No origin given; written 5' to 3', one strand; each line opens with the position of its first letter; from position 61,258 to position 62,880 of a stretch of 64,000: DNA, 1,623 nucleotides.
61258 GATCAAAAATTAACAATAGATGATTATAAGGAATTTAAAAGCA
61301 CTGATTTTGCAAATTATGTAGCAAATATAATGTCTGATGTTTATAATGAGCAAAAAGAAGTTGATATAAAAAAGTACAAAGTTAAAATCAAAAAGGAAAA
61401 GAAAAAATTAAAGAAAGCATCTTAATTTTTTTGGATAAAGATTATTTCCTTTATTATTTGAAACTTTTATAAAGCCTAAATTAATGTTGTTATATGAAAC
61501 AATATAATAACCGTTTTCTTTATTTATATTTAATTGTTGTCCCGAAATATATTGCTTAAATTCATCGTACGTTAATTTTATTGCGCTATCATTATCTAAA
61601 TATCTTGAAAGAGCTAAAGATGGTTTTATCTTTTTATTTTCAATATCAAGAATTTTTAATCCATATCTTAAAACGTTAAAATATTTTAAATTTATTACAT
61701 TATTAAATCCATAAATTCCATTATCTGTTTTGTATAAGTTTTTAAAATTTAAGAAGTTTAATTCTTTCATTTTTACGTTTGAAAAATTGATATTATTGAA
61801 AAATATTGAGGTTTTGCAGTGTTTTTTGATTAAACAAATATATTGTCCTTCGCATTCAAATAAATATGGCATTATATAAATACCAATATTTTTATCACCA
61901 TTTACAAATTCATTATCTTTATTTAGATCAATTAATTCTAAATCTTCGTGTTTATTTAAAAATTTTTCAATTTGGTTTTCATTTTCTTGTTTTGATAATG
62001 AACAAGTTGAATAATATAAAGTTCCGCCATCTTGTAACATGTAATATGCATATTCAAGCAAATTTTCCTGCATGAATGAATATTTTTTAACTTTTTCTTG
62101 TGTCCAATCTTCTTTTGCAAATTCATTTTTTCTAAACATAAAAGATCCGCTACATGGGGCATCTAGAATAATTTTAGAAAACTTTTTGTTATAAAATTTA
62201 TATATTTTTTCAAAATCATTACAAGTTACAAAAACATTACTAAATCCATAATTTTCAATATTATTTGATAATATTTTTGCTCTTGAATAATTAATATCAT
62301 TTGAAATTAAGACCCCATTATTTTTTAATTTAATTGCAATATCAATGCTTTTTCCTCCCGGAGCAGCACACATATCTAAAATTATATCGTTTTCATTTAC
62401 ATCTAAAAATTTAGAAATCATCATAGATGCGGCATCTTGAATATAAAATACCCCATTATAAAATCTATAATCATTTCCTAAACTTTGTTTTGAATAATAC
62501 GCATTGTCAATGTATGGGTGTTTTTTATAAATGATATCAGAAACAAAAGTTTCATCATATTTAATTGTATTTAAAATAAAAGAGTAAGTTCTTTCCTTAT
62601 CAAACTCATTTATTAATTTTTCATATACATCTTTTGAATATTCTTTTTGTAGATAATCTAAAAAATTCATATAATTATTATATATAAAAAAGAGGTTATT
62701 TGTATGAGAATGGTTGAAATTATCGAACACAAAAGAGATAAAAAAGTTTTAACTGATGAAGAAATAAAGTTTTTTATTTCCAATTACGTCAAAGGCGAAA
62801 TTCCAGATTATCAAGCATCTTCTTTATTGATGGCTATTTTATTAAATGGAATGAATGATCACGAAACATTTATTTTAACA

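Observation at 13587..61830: Dispersed ~30-bp repeat family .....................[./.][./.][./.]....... at six loci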

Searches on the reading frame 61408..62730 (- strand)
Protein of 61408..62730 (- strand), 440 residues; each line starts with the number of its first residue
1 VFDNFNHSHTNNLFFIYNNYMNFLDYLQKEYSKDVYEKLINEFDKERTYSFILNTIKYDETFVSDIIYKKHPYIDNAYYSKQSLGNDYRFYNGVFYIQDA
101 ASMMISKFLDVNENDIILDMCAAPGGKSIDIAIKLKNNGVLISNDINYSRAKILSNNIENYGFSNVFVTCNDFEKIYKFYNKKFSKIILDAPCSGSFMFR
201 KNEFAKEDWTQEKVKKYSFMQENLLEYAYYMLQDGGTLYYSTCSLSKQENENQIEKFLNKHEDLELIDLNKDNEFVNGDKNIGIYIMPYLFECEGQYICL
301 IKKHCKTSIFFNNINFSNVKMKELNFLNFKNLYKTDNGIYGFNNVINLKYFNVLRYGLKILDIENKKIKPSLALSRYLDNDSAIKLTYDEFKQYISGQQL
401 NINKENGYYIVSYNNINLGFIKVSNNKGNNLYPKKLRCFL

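Call 8: search_protein_families(library=pfam, proteins=[window:61408-62730:-])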
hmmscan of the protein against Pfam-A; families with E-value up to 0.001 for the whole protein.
window:61408-62730:- (440 aa): 5 families
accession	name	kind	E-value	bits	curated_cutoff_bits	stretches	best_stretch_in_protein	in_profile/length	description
PF01189.24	Methyltr_RsmB-F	-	3.8e-43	147.9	27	1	108-298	3-195/199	16S rRNA methyltransferase RsmB/F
PF13636.12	Methyltranf_PUA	-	6.6e-13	48.9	27.6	1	392-437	2-48/49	RNA-binding PUA-like domain of methyltransferase RsmF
PF17125.10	Methyltr_RsmF_N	-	2.6e-09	37.8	34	1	22-100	4-86/86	N-terminal domain of 16S rRNA methyltransferase RsmF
PF13847.12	Methyltransf_31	-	0.00032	20.9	27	1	113-253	3-121/145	Methyltransferase domain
PF02475.24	TRM5-TYW2_MTfase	-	0.00051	20.5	28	0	111-194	34-115/164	TRM5/TYW2 methyltransferase domain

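Call 24: find_homologous_proteins(query=window:61408-62730:-, max_evalue=1e-20)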
Query window:61408-62730:- (440 aa): 4793 proteins with E <= 1e-20 among 8000 candidates; the best 120 are listed.
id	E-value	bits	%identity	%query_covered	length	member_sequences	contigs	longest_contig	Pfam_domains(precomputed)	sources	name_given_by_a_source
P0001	3.3e-269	911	99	95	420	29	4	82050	PF17125.11,PF01189.24,PF13636.13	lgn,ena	-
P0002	8.8e-167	574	96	62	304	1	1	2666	PF13847.13,PF17125.11,PF01189.24,PF09445.17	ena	-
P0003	2.1e-159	550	62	96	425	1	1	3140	PF13847.13,PF01189.24,PF13636.13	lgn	-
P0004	7.6e-149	515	60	95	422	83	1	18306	PF13847.13,PF17125.11,PF01189.24,PF13636.13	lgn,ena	-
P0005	4.3e-138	479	57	95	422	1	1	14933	PF13847.13,PF17125.11,PF01189.24,PF13636.13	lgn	-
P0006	1.4e-124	435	51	95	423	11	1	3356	PF13847.13,PF17125.11,PF01189.24,PF13636.13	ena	-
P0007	1.4e-121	425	51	95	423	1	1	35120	PF13847.13,PF17125.11,PF01189.24,PF13636.13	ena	-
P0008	1.9e-119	418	50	95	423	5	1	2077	PF17125.11,PF01189.24,PF13636.13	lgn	-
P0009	6.3e-118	413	49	95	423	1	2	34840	PF13847.13,PF17125.11,PF01189.24,PF13636.13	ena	-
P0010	6.3e-118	413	50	95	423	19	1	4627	PF17125.11,PF01189.24,PF13636.13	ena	-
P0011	2.0e-117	411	49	95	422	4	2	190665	PF17125.11,PF01189.24,PF13636.13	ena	-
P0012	2.1e-115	405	50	95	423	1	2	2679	PF13847.13,PF17125.11,PF01189.24,PF13636.13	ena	-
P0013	6.8e-113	396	48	95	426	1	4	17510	PF13847.13,PF17125.11,PF02005.23,PF01189.24,PF13636.13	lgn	-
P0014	9.4e-112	393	49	95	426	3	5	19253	PF13847.13,PF01189.24,PF13636.13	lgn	-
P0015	4.5e-109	384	48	95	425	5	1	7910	PF13847.13,PF17125.11,PF01189.24,PF01728.26,PF13636.13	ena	-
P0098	2.2e-84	302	40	95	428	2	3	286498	PF17125.11,PF01189.24,PF13636.13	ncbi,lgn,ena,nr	ncbi:MAG: hypothetical protein IJ656_00850 [Bacilli bacterium]|nr:hypothetical protein [Bacilli bact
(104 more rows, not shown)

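Call 26: find_encoding_contigs(protein=P0004, flank=10000, max_places=2)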
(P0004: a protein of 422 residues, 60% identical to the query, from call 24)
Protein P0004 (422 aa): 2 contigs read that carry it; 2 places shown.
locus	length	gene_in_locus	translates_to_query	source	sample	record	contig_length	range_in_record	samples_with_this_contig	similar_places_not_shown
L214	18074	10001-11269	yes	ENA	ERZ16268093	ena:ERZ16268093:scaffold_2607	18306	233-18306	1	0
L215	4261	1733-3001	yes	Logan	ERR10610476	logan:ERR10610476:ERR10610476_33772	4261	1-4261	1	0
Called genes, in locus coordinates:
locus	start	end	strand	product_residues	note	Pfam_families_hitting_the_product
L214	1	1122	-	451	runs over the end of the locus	?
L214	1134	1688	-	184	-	PF00633:HHH (faint), PF12836:HHH_3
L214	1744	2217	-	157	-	PF03449:GreA_GreB_N, PF01272:GreA_GreB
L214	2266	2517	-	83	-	-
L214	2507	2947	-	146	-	PF03652:RuvX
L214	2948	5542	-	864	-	PF01411:tRNA-synt_2c, PF07973:tRNA_SAD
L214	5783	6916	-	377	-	PF02540:NAD_synthase (faint), PF03054:tRNA_Me_trans, PF20259:tRNA_Me_trans_M, PF20258:tRNA_Me_trans_C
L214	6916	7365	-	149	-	PF02580:Tyr_Deacylase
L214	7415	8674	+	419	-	PF05496:RuvB_N, PF13173:AAA_14, PF13401:AAA_22 (faint), PF00004:AAA, PF07728:AAA_5 (weak), PF21960:RCF1-5-like_lid (weak), PF16193:AAA_assoc_2, PF12002:MgsA_C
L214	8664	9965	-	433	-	PF02885:Glycos_trans_3N, PF00591:Glycos_transf_3, PF07831:PYNP_C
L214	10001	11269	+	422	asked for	PF17125:Methyltr_RsmF_N (faint), PF01189:Methyltr_RsmB-F, PF13847:Methyltransf_31 (weak), PF13636:Methyltranf_PUA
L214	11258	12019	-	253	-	PF01553:Acyltransferase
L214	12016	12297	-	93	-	-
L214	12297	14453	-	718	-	PF02922:CBM_48, PF00128:Alpha-amylase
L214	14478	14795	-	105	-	PF01648:ACPS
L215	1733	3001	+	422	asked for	PF17125:Methyltr_RsmF_N (faint), PF01189:Methyltr_RsmB-F, PF13847:Methyltransf_31 (weak), PF13636:Methyltranf_PUA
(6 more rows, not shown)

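Call 27: find_encoding_contigs(protein=P0098, flank=10000, max_places=2)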
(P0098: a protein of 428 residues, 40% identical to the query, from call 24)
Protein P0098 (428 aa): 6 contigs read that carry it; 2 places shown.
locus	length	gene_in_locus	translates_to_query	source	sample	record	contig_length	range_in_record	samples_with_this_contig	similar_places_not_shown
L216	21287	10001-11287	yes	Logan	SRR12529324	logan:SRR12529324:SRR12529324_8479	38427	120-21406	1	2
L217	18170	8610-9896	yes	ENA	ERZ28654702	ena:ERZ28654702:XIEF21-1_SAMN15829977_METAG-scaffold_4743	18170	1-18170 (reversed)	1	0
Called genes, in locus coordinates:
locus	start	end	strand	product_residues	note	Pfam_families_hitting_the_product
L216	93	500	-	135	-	PF00293:NUDIX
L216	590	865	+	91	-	PF13560:HTH_31 (weak), PF01381:HTH_3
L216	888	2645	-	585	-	PF13292:DXP_synthase_N, PF02775:TPP_enzyme_C (faint), PF02779:Transket_pyr, PF02780:Transketolase_C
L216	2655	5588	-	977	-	PF02368:Big_2 (weak)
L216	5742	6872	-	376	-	PF02540:NAD_synthase (weak), PF02568:ThiI (faint), PF03054:tRNA_Me_trans, PF20259:tRNA_Me_trans_M, PF20258:tRNA_Me_trans_C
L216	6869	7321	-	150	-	PF02580:Tyr_Deacylase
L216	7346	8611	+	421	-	PF05496:RuvB_N, PF07724:AAA_2 (faint), PF13173:AAA_14 (weak), PF00004:AAA, PF07728:AAA_5 (weak), PF16193:AAA_assoc_2, PF12002:MgsA_C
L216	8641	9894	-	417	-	PF02885:Glycos_trans_3N, PF00591:Glycos_transf_3, PF07831:PYNP_C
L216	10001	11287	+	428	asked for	PF17125:Methyltr_RsmF_N, PF01189:Methyltr_RsmB-F, PF13636:Methyltranf_PUA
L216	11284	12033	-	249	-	PF01553:Acyltransferase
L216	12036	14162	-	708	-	PF17999:PulA_N1 (faint), PF02922:CBM_48, PF22019:GlgB_N (weak), PF00128:Alpha-amylase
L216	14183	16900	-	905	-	PF17854:FtsK_alpha, PF01580:FtsK_SpoIIIE, PF09397:FtsK_gamma (weak)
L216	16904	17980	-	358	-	PF00091:Tubulin, PF12327:FtsZ_C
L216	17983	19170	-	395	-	-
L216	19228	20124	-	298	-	PF06574:FAD_syn, PF01467:CTP_transf_like (weak), PF01687:Flavokinase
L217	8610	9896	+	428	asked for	PF17125:Methyltr_RsmF_N, PF01189:Methyltr_RsmB-F, PF13636:Methyltranf_PUA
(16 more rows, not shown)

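Call 28: find_encoding_contigs(protein=P0005, flank=10000, max_places=2)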
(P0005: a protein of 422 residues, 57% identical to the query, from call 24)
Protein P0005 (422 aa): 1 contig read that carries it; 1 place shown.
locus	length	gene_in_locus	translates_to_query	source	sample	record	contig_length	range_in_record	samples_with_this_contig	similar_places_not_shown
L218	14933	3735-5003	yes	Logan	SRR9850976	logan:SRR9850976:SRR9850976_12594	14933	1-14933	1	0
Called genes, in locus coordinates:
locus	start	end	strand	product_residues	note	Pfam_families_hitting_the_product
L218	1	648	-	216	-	?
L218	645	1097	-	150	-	PF02580:Tyr_Deacylase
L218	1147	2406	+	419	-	PF05496:RuvB_N, PF13173:AAA_14 (weak), PF00004:AAA, PF07728:AAA_5 (weak), PF13401:AAA_22 (faint), PF16193:AAA_assoc_2, PF12002:MgsA_C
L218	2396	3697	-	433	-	PF02885:Glycos_trans_3N, PF00591:Glycos_transf_3, PF07831:PYNP_C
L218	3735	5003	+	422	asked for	PF17125:Methyltr_RsmF_N (faint), PF01189:Methyltr_RsmB-F, PF13847:Methyltransf_31 (weak), PF13636:Methyltranf_PUA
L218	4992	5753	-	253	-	PF01553:Acyltransferase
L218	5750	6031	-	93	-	-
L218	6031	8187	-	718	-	PF02922:CBM_48, PF00128:Alpha-amylase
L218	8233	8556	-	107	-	PF01648:ACPS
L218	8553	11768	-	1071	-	PF17854:FtsK_alpha, PF01580:FtsK_SpoIIIE, PF05729:NACHT (faint), PF09397:FtsK_gamma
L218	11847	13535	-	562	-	PF00753:Lactamase_B (weak), PF22505:RNase_J_b_CASP (weak), PF17770:RNase_J_C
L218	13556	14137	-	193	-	PF00149:Metallophos, PF12850:Metallophos_2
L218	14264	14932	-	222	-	?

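Call 39: find_encoding_contigs(protein=P0011, flank=10000, max_places=1)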
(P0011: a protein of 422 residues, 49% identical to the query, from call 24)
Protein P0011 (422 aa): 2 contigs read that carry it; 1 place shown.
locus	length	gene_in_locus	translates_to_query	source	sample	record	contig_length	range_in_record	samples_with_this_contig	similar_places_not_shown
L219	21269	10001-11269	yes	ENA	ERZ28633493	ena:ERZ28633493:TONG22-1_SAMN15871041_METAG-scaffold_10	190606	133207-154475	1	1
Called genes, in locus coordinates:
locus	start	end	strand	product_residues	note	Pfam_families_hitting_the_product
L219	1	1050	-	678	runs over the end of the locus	PF03772:Competence, PF00753:Lactamase_B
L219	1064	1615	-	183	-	PF10531:SLBB, PF22461:SLBB_2 (weak), PF12826:HHH_2 (faint), PF12836:HHH_3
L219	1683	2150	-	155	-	PF03449:GreA_GreB_N, PF01272:GreA_GreB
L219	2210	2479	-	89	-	PF06949:DUF1292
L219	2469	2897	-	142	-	PF03652:RuvX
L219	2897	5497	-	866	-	PF01411:tRNA-synt_2c, PF07973:tRNA_SAD, PF02272:DHHA1 (weak)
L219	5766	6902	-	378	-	PF02540:NAD_synthase (weak), PF03054:tRNA_Me_trans, PF20259:tRNA_Me_trans_M, PF20258:tRNA_Me_trans_C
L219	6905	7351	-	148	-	PF02580:Tyr_Deacylase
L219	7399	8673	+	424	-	PF05496:RuvB_N, PF13401:AAA_22 (faint), PF00004:AAA, PF07728:AAA_5 (weak), PF13173:AAA_14 (weak), PF16193:AAA_assoc_2, PF12002:MgsA_C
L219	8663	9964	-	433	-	PF02885:Glycos_trans_3N, PF00591:Glycos_transf_3, PF07831:PYNP_C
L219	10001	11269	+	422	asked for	PF17125:Methyltr_RsmF_N, PF01189:Methyltr_RsmB-F, PF13636:Methyltranf_PUA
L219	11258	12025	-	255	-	PF01553:Acyltransferase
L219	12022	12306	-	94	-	-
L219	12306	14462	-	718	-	PF02922:CBM_48, PF00128:Alpha-amylase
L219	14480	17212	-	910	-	PF17854:FtsK_alpha, PF01580:FtsK_SpoIIIE, PF01935:DUF87 (weak), PF09397:FtsK_gamma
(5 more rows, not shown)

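Call 43: find_encoding_contigs(protein=P0014, flank=10000, max_places=1)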
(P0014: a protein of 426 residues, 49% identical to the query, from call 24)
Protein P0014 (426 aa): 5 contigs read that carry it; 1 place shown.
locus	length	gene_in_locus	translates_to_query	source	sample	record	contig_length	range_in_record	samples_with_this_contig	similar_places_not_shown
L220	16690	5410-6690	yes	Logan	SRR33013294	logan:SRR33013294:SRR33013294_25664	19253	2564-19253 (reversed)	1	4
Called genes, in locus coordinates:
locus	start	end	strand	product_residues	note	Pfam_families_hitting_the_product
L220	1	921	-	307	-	?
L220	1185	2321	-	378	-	PF02540:NAD_synthase (faint), PF02568:ThiI (faint), PF03054:tRNA_Me_trans, PF20259:tRNA_Me_trans_M, PF20258:tRNA_Me_trans_C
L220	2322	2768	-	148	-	PF02580:Tyr_Deacylase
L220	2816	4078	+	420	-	PF05496:RuvB_N, PF13173:AAA_14 (weak), PF00004:AAA, PF07728:AAA_5 (weak), PF16193:AAA_assoc_2, PF21960:RCF1-5-like_lid (weak), PF12002:MgsA_C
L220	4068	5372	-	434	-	PF02885:Glycos_trans_3N, PF00591:Glycos_transf_3, PF07831:PYNP_C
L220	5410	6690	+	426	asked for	PF01189:Methyltr_RsmB-F, PF13847:Methyltransf_31 (weak), PF13636:Methyltranf_PUA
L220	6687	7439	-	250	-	PF01553:Acyltransferase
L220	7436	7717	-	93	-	-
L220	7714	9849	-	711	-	PF02922:CBM_48, PF00128:Alpha-amylase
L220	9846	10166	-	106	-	PF01648:ACPS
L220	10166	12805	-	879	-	PF17854:FtsK_alpha, PF01580:FtsK_SpoIIIE, PF09397:FtsK_gamma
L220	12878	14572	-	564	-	PF17770:RNase_J_C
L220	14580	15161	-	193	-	PF00149:Metallophos, PF12850:Metallophos_2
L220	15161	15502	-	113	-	PF07892:DUF1667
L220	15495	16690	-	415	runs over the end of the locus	PF07992:Pyr_redox_2, PF13738:Pyr_redox_3 (faint)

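Call 44: find_encoding_contigs(protein=P0013, flank=10000, max_places=1)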
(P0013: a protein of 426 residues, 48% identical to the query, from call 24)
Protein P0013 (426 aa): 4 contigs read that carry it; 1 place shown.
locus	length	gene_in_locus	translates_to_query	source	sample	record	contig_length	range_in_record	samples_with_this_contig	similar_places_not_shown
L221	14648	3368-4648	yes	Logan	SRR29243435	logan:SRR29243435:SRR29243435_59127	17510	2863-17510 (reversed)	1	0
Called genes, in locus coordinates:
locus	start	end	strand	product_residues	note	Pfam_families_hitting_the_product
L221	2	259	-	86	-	?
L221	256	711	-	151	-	PF02580:Tyr_Deacylase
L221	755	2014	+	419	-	PF05496:RuvB_N, PF13173:AAA_14, PF13401:AAA_22 (faint), PF00004:AAA, PF07728:AAA_5 (weak), PF16193:AAA_assoc_2, PF21960:RCF1-5-like_lid (faint), PF12002:MgsA_C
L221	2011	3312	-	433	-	PF02885:Glycos_trans_3N, PF00591:Glycos_transf_3, PF07831:PYNP_C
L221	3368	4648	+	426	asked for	PF17125:Methyltr_RsmF_N (weak), PF02005:TRM (faint), PF01189:Methyltr_RsmB-F, PF13847:Methyltransf_31 (weak), PF13636:Methyltranf_PUA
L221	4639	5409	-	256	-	PF01553:Acyltransferase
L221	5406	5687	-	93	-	-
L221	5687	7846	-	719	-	PF02922:CBM_48, PF00128:Alpha-amylase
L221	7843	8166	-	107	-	PF01648:ACPS, PF17837:4PPT_N (weak)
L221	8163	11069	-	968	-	PF17854:FtsK_alpha, PF01580:FtsK_SpoIIIE, PF09397:FtsK_gamma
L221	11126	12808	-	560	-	PF00753:Lactamase_B (weak), PF12706:Lactamase_B_2 (weak), PF22505:RNase_J_b_CASP (weak), PF17770:RNase_J_C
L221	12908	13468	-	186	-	PF00149:Metallophos, PF12850:Metallophos_2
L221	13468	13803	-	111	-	PF07892:DUF1667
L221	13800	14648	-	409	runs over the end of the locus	PF00070:Pyr_redox (faint), PF00890:FAD_binding_2, PF01134:GIDA (weak), PF03486:HI0933_like (weak), PF07992:Pyr_redox_2, PF12831:FAD_oxidored, PF13450:NAD_binding_8 (weak), PF13738:Pyr_redox_3, +1 more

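Call 68: find_encoding_contigs(protein=P0001, flank=10000, max_places=3)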
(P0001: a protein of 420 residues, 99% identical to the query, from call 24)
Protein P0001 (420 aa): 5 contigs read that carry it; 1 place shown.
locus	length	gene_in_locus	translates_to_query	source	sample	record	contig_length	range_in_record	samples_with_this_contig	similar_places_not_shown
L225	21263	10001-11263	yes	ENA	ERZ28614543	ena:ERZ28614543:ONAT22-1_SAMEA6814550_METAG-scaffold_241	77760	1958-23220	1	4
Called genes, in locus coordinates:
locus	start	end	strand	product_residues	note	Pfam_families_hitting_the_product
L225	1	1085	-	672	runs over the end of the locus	PF03772:Competence, PF00753:Lactamase_B, PF23023:Anti-Pycsar_Apyc1 (faint)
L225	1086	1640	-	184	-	PF12836:HHH_3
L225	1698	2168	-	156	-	PF03449:GreA_GreB_N, PF01272:GreA_GreB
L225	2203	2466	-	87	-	-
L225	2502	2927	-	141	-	PF03652:RuvX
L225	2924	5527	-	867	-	PF01411:tRNA-synt_2c, PF07973:tRNA_SAD, PF02272:DHHA1 (weak)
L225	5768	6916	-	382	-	PF02540:NAD_synthase (weak), PF03054:tRNA_Me_trans, PF20259:tRNA_Me_trans_M, PF20258:tRNA_Me_trans_C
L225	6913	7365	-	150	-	PF02580:Tyr_Deacylase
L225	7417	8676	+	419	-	PF05496:RuvB_N, PF13191:AAA_16 (faint), PF13173:AAA_14 (weak), PF00004:AAA, PF07728:AAA_5 (weak), PF13401:AAA_22 (faint), PF16193:AAA_assoc_2, PF12002:MgsA_C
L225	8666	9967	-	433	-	PF02885:Glycos_trans_3N, PF00591:Glycos_transf_3, PF07831:PYNP_C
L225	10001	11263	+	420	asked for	PF17125:Methyltr_RsmF_N, PF01189:Methyltr_RsmB-F, PF13636:Methyltranf_PUA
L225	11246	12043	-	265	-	PF01553:Acyltransferase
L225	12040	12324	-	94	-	-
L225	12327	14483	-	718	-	PF02922:CBM_48, PF00128:Alpha-amylase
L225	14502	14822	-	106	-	PF01648:ACPS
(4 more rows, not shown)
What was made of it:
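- comEA and comEC genes are present in the window's lineage and in relatives (calls 39, 68).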
